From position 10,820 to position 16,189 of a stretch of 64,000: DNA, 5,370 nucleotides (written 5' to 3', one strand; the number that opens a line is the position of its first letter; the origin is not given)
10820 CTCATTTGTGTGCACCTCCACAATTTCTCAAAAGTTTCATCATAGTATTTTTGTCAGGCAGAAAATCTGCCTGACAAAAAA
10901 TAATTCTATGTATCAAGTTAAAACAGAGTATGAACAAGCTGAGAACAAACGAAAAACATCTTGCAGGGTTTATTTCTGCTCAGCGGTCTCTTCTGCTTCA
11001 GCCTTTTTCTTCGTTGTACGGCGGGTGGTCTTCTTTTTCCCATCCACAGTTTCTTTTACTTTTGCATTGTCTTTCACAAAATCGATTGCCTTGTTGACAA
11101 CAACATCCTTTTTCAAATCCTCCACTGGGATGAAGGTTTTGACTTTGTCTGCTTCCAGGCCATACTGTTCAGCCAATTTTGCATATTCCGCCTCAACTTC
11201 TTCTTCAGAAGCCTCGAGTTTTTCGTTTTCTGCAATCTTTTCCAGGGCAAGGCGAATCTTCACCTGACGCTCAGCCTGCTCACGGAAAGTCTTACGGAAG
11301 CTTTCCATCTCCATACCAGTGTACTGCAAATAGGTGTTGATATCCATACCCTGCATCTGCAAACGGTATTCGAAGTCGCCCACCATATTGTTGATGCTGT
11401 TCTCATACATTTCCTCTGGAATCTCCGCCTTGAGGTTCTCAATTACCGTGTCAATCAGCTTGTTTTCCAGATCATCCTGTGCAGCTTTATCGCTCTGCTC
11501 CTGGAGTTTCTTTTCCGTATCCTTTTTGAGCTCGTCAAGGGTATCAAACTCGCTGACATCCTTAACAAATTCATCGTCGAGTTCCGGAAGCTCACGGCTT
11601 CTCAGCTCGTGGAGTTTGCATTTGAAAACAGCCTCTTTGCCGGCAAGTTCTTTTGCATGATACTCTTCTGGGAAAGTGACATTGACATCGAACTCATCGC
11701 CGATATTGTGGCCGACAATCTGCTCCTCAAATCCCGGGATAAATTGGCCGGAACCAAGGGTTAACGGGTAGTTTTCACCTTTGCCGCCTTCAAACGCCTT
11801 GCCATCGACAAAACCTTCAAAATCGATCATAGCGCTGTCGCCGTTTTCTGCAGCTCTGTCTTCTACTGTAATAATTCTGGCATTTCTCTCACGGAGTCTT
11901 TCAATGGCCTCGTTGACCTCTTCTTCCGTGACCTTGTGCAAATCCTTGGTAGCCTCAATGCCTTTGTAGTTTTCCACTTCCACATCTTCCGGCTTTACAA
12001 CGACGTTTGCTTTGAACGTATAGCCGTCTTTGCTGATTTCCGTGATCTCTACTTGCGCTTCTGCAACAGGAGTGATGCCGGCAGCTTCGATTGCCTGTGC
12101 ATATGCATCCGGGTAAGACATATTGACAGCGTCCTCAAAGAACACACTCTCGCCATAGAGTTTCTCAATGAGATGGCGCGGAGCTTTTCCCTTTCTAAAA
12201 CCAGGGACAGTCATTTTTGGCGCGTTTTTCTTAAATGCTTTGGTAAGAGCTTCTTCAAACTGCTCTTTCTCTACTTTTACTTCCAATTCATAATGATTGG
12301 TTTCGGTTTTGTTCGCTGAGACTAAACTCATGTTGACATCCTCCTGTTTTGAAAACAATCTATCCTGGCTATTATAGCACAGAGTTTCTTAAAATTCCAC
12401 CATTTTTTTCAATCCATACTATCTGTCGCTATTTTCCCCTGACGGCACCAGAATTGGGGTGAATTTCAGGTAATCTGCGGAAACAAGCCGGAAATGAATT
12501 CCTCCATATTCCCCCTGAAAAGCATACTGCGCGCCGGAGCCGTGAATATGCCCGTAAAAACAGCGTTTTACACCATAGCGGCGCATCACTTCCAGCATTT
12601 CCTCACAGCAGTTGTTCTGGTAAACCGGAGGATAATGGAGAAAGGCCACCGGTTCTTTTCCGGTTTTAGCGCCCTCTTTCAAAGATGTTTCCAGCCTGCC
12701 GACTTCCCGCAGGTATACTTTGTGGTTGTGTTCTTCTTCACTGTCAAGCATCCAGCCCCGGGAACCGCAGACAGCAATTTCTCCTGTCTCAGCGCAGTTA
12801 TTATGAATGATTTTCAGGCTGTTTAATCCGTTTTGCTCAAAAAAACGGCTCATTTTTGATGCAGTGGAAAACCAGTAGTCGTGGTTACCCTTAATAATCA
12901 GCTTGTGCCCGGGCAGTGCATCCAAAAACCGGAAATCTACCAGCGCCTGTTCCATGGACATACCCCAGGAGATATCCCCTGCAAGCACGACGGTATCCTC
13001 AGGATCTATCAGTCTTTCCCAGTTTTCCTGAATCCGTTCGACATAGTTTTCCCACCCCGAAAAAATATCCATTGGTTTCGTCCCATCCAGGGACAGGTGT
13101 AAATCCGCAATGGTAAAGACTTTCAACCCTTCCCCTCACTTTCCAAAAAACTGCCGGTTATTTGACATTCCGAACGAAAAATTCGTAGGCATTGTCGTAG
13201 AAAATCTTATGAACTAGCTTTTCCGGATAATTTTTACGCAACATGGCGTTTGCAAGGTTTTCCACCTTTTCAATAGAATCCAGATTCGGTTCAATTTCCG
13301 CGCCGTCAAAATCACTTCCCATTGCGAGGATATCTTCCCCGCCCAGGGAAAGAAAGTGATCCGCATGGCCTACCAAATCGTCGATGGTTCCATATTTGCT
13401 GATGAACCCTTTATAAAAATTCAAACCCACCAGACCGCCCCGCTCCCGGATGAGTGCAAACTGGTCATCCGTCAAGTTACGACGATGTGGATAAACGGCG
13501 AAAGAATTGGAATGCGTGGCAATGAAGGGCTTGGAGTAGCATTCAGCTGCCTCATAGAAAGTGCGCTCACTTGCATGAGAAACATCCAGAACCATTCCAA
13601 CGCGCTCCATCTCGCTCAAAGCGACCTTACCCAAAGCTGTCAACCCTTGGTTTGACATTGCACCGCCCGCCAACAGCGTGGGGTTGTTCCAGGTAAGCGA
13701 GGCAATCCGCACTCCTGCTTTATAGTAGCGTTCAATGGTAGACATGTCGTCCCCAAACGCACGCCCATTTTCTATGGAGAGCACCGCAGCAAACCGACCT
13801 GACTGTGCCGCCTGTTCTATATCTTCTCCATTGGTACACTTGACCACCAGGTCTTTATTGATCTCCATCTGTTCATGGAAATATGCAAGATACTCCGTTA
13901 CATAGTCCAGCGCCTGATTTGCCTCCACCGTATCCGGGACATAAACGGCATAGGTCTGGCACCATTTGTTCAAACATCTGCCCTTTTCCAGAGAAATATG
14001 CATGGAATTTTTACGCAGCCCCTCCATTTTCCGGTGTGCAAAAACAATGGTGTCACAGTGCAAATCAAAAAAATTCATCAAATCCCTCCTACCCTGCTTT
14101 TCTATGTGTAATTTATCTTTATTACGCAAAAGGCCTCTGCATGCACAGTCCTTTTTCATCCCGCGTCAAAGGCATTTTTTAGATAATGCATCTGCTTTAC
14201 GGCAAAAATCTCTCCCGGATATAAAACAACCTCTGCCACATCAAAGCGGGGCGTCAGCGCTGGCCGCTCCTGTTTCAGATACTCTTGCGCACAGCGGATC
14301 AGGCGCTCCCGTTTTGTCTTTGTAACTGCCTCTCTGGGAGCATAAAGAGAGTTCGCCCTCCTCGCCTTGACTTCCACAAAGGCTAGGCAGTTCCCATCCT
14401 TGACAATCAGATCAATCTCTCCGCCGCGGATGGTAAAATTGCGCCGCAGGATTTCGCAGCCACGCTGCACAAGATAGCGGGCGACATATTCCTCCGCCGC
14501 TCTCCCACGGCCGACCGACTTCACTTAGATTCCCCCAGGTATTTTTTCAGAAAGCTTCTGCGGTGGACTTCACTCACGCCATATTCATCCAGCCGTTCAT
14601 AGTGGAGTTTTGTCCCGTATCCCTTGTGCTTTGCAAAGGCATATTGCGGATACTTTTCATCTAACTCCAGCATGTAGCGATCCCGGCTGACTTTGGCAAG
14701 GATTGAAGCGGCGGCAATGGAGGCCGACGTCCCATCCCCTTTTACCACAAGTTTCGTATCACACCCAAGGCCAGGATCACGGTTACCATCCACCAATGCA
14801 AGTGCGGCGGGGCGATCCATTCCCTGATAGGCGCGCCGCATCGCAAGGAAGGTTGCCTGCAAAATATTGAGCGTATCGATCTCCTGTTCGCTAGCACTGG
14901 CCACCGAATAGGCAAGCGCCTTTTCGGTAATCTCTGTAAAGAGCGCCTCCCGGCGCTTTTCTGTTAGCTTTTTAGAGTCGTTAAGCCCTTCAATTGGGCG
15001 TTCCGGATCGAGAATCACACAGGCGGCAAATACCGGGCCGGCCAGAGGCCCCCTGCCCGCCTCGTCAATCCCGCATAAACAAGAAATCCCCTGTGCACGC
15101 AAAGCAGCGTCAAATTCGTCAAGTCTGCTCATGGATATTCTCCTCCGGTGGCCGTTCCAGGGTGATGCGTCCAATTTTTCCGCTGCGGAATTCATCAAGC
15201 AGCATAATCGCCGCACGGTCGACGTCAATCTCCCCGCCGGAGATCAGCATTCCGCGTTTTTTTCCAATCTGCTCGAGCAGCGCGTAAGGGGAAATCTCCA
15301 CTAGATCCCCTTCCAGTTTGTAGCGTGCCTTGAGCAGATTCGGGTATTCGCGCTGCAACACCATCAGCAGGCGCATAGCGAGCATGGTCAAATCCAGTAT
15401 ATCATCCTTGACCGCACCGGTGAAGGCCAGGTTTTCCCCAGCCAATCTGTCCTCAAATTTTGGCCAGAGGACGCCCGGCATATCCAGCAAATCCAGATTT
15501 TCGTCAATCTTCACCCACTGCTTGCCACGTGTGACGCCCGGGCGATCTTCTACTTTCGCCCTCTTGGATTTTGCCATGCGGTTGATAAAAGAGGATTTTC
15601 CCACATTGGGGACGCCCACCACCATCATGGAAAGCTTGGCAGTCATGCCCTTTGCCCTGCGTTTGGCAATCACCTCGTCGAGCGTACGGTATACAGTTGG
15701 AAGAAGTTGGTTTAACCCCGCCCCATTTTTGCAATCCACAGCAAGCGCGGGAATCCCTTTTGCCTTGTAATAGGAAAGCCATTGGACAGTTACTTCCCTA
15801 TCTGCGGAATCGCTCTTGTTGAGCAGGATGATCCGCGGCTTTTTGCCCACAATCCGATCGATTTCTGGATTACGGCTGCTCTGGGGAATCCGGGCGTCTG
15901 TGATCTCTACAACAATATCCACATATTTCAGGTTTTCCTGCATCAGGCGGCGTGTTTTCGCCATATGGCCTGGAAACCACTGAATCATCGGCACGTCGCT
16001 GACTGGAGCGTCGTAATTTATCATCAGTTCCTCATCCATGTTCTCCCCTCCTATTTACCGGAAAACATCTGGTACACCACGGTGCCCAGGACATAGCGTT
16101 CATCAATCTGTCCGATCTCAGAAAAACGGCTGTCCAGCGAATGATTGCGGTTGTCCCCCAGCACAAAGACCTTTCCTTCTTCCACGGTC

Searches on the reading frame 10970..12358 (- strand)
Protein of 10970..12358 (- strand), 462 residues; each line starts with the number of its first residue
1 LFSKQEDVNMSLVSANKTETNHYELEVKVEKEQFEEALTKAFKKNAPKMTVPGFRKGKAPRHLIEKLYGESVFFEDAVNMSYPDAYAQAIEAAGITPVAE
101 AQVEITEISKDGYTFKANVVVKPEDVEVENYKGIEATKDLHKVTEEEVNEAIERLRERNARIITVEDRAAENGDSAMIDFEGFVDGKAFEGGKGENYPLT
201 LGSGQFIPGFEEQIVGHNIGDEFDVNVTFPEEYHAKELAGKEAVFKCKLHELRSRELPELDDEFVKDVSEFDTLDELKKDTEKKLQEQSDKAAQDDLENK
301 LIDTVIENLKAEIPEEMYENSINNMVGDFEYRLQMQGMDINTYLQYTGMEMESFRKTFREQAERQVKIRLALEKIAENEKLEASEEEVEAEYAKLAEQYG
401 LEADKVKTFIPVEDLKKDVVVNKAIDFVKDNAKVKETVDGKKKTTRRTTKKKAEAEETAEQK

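Call 31: search_protein_families(library=ncbifam, proteins=[window:10970-12358:-], max_evalue=0.00001)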
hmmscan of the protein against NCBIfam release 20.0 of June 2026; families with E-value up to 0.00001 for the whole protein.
window:10970-12358:- (462 aa): 1 family
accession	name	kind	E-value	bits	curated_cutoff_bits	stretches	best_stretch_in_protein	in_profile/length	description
TIGR00115.1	tig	equivalog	2.7e-128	428.3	180.2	1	23-428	3-409/410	trigger factor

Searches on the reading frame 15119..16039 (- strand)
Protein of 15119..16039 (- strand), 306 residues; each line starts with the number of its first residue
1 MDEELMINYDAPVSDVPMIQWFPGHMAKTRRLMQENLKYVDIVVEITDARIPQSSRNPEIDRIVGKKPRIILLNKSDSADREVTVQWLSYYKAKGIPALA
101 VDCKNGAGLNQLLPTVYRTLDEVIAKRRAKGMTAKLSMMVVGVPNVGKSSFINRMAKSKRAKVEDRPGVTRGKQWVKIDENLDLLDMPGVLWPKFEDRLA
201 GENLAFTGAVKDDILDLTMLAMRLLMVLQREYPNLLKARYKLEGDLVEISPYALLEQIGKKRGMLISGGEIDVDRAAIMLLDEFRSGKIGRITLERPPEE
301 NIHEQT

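Call 31: search_protein_families(library=ncbifam, proteins=[window:15119-16039:-], max_evalue=0.00001)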
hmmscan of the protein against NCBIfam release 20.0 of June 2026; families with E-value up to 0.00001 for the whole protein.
window:15119-16039:- (306 aa): 14 families
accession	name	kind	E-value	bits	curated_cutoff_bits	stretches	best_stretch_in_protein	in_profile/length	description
TIGR03596.1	GTPase_YlqF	equivalog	3.5e-102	341.5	208.2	1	19-295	1-276/276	ribosome biogenesis GTPase YlqF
TIGR03594.1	GTPase_EngA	equivalog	5.4e-18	65.2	306.7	1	29-178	69-218/432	ribosome biogenesis GTPase Der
NF002828.0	PRK03003.1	equivalog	8.8e-13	47.7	631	1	36-172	116-250/477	ribosome biogenesis GTPase Der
TIGR03597.1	GTPase_YqeH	equivalog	1.2e-12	47.7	297.4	1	36-191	64-216/361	ribosome biogenesis GTPase YqeH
TIGR00450.1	mnmE_trmE_thdF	equivalog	9.3e-12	44.7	252.6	1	102-171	175-245/446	tRNA uridine-5-carboxymethylaminomethyl(34) synthesis GTPase MnmE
NF007071.0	PRK09518.1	equivalog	1.1e-11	44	953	1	34-172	345-481/706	bifunctional cytidylate kinase/GTPase Der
TIGR00231.1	small_GTP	domain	3.5e-11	43.1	42.5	1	138-189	6-62/164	GTP-binding protein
TIGR03598.1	GTPase_YsxC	equivalog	1.2e-10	41.4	124.45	1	137-190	20-74/186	ribosome biogenesis GTP-binding protein YihA/YsxC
NF000908.1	PRK00089.1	equivalog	1.4e-10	40.9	237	0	138-193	6-64/291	GTPase Era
NF003661.0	PRK05291.1-3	equivalog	8.9e-10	38.5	380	1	120-172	200-253/448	tRNA uridine-5-carboxymethylaminomethyl(34) synthesis GTPase MnmE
TIGR03918.1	GTP_HydF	equivalog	1.5e-08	33.9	325.55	0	134-170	6-42/392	[FeFe] hydrogenase H-cluster maturation GTPase HydF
NF003255.0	PRK04213.1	equivalog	1.6e-08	34.1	164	1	132-190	6-62/204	GTP-binding protein EngB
TIGR00437.1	feoB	equivalog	2e-06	26.8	315.65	0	142-190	1-51/594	ferrous iron transport protein B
NF008955.0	PRK12297.1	equivalog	9.9e-06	24.7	406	0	140-163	164-186/429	GTPase ObgE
